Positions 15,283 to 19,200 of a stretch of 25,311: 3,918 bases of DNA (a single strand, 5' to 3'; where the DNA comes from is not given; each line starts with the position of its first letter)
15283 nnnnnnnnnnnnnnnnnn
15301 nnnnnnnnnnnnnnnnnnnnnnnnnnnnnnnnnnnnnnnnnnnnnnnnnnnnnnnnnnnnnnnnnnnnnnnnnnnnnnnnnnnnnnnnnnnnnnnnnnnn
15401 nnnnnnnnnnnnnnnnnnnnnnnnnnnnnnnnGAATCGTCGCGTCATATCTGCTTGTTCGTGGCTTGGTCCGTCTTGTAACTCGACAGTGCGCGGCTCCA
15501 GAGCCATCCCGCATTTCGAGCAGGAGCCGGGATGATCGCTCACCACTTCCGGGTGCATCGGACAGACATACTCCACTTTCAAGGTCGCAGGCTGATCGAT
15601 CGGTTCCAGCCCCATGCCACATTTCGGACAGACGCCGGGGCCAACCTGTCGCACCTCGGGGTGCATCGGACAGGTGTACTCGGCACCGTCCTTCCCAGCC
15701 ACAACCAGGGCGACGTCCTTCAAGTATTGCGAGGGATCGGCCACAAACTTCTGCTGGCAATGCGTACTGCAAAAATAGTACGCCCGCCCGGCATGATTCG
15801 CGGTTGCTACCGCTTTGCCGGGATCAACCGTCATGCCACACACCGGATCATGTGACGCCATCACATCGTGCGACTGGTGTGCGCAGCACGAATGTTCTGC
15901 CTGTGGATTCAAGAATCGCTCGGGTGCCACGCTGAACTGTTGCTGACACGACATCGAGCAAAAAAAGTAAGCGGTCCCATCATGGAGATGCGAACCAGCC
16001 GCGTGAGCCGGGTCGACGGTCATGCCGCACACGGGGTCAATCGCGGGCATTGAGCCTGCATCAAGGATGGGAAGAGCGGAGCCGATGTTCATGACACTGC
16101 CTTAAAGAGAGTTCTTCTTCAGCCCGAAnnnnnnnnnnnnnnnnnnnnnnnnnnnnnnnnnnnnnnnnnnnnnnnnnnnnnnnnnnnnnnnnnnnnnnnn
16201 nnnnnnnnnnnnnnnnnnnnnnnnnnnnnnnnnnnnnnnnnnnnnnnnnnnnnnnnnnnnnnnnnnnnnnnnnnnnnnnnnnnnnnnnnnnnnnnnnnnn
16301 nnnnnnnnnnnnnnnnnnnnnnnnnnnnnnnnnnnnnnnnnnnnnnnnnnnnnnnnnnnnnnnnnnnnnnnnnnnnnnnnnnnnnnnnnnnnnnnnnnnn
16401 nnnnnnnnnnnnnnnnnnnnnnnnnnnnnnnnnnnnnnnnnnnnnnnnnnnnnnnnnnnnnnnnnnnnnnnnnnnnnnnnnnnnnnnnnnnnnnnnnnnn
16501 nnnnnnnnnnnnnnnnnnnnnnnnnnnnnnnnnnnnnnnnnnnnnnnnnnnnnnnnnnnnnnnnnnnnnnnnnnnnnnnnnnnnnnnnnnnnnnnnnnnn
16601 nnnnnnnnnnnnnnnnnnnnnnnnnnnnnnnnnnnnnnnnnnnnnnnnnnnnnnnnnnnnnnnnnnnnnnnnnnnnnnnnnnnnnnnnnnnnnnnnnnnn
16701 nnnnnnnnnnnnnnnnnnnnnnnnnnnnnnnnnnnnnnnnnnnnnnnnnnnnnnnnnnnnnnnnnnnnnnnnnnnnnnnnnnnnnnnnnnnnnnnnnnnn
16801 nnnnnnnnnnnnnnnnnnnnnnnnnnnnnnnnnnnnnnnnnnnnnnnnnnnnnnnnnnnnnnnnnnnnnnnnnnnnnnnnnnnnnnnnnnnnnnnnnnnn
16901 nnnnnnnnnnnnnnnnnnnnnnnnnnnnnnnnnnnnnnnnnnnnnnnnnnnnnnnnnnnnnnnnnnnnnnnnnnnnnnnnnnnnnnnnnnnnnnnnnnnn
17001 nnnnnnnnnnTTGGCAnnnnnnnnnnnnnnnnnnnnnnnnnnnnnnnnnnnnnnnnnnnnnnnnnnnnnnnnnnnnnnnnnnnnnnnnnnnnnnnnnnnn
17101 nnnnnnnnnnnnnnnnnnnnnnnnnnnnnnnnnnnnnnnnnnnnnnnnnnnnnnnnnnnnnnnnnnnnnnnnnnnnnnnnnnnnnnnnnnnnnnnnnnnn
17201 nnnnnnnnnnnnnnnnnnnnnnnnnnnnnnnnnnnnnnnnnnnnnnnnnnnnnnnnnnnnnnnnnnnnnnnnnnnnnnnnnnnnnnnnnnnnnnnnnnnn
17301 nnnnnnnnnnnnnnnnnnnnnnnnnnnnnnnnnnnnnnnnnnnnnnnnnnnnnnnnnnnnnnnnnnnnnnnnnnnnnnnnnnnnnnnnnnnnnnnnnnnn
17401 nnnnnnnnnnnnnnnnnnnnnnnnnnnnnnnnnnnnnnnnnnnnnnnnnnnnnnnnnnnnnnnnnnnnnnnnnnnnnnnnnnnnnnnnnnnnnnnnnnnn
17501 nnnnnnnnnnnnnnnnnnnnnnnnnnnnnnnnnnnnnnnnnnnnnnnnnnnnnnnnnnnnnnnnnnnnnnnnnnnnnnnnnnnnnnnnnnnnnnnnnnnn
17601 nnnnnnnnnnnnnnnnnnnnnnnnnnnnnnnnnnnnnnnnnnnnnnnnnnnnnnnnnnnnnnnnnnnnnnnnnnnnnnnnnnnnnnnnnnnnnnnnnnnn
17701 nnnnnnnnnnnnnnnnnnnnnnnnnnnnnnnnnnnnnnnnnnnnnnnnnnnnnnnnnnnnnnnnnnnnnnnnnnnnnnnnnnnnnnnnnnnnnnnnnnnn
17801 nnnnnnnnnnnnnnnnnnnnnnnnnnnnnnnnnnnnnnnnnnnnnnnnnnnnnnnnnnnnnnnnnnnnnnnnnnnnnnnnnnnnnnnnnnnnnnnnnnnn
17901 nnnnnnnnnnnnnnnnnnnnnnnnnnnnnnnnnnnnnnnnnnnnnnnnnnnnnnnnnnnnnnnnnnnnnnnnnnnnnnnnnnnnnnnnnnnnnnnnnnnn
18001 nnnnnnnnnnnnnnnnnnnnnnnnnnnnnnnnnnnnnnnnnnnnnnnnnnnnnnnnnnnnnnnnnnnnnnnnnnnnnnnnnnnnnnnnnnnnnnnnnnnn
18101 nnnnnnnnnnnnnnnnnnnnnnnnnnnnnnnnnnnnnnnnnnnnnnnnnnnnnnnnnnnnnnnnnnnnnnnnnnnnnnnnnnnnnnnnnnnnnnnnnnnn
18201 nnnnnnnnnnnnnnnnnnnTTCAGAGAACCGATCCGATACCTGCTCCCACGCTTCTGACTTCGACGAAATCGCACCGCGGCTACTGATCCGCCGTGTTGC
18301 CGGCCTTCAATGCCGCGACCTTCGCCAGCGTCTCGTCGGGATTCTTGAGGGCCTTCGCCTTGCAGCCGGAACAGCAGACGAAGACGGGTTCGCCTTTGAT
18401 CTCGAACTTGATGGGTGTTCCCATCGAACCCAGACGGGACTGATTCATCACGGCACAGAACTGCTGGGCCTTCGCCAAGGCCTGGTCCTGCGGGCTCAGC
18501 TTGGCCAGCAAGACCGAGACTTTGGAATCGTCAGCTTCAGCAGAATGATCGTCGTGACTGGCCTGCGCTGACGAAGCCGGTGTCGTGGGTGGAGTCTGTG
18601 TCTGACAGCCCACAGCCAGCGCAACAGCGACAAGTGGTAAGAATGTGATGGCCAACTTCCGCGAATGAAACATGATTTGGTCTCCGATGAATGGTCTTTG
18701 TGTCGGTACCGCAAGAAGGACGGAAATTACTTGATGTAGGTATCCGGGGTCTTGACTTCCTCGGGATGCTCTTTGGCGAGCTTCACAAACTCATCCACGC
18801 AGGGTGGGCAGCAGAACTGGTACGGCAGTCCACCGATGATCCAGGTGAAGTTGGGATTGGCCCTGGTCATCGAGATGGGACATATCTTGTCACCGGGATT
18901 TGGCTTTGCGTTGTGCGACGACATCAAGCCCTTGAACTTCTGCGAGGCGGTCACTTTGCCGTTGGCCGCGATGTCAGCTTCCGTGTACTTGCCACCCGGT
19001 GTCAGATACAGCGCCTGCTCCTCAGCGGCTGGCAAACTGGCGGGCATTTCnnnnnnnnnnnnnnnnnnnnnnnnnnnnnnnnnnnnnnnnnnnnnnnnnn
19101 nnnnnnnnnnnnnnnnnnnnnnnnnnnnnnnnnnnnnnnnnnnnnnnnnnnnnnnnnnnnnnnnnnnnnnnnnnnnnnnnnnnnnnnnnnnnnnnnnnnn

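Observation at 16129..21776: Family of periplasmic lipoproteins with TRASH domains and a recurrent H-x-H..GG..YHAE motif inside the copper operon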

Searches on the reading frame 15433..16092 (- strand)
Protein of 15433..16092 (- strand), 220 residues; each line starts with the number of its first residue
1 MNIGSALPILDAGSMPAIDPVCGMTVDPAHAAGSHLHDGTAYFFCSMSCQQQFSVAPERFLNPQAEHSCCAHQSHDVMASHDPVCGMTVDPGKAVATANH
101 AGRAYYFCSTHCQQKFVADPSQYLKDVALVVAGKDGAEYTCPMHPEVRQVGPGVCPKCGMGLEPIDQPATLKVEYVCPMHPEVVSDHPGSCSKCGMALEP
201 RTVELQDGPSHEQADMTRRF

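Call 61: search_protein_families(library=pfam, proteins=[window:15433-16092:-], max_evalue=10)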
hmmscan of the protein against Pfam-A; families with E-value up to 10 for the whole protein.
window:15433-16092:- (220 aa): 21 families
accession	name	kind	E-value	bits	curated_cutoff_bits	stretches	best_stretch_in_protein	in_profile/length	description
PF04945.19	YHS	-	1.4e-23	83.1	30.3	2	82-125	3-45/47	YHS domain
PF19335.5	HMBD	-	4.6e-23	81.3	23.6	2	175-200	2-27/28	Heavy metal binding domain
PF24273.1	TRASH_HVO_1752_C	-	8.1e-06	26.3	27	2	22-56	7-39/47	HVO_1752, C-terminal TRASH domain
PF23549.1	Zn_ribbon_GRF_2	-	0.0026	18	27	1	99-117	23-39/45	GRF-like zinc ribbon domain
PF01246.26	Ribosomal_L24e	-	0.0033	18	27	1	84-116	8-40/66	Ribosomal protein L24e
PF13878.12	zf-C2H2_3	-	0.0039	17.4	27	0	189-196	12-21/40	zinc-finger of acetyl-transferase ESCO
PF24461.1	DUF7576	-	0.0055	17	27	2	85-116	23-58/60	Family of unknown function (DUF7576)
PF12018.13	FAP206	-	0.0058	16.4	33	1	95-130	219-254/272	Domain of unknown function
PF24900.1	TRASH_ZMYM4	-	0.042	14.3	27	0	92-112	11-31/42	Zinc finger MYM-type protein 4-like, TRASH domain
PF13240.11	Zn_Ribbon_1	-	0.044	14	25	1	155-162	2-9/23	zinc-ribbon domain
PF05573.18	NosL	-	0.047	14.5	24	2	82-131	10-62/131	NosL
PF24292.1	DUF7479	-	0.049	14.2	27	1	190-206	4-20/60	Domain of unknown function (DUF7479)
PF13453.11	Zn_ribbon_TFIIB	-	0.051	13.4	22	1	155-167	2-14/41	Transcription factor zinc-finger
PF08394.17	Arc_trans_TRASH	-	0.075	13.6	27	1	103-116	22-35/43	Archaeal TRASH domain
PF09151.16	DUF1936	-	0.1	12.8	25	1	154-165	1-13/34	Domain of unknown function (DUF1936)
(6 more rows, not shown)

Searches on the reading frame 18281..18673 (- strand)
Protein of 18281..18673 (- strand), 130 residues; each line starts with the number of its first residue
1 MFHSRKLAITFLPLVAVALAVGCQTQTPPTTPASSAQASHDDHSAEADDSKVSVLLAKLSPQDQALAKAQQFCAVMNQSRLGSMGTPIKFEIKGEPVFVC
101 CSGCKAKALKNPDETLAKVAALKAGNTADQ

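Call 3: search_protein_families(library=pfam, proteins=[window:18281-18673:-], max_evalue=0.1)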
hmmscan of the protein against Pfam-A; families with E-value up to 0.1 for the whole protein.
window:18281-18673:- (130 aa): 1 family
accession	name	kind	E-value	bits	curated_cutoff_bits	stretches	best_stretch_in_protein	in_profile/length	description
PF12156.14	ATPase-cat_bd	-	0.046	14.9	27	0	86-107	13-34/86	Putative metal-binding domain of cation transport ATPase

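Call 5: search_protein_families(library=ncbifam, proteins=[window:18281-18673:-], max_evalue=0.1)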
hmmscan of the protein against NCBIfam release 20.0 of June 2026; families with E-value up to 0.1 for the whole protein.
window:18281-18673:- (130 aa): 0 families

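Call 61: search_protein_families(library=pfam, proteins=[window:18281-18673:-], max_evalue=10)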
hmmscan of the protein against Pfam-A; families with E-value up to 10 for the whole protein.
window:18281-18673:- (130 aa): 1 family
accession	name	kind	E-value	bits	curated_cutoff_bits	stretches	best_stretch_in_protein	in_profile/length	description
PF12156.14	ATPase-cat_bd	-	0.046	14.9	27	1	86-107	13-34/86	Putative metal-binding domain of cation transport ATPase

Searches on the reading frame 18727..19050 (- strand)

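Call 61: search_protein_families(library=pfam, proteins=[window:18727-19050:-], max_evalue=10)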
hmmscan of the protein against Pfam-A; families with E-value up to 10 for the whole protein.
window:18727-19050:- (107 aa): 1 family
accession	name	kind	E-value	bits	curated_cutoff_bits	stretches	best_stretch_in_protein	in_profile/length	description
PF24273.1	TRASH_HVO_1752_C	-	0.0018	18.8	27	1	72-90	20-38/47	HVO_1752, C-terminal TRASH domain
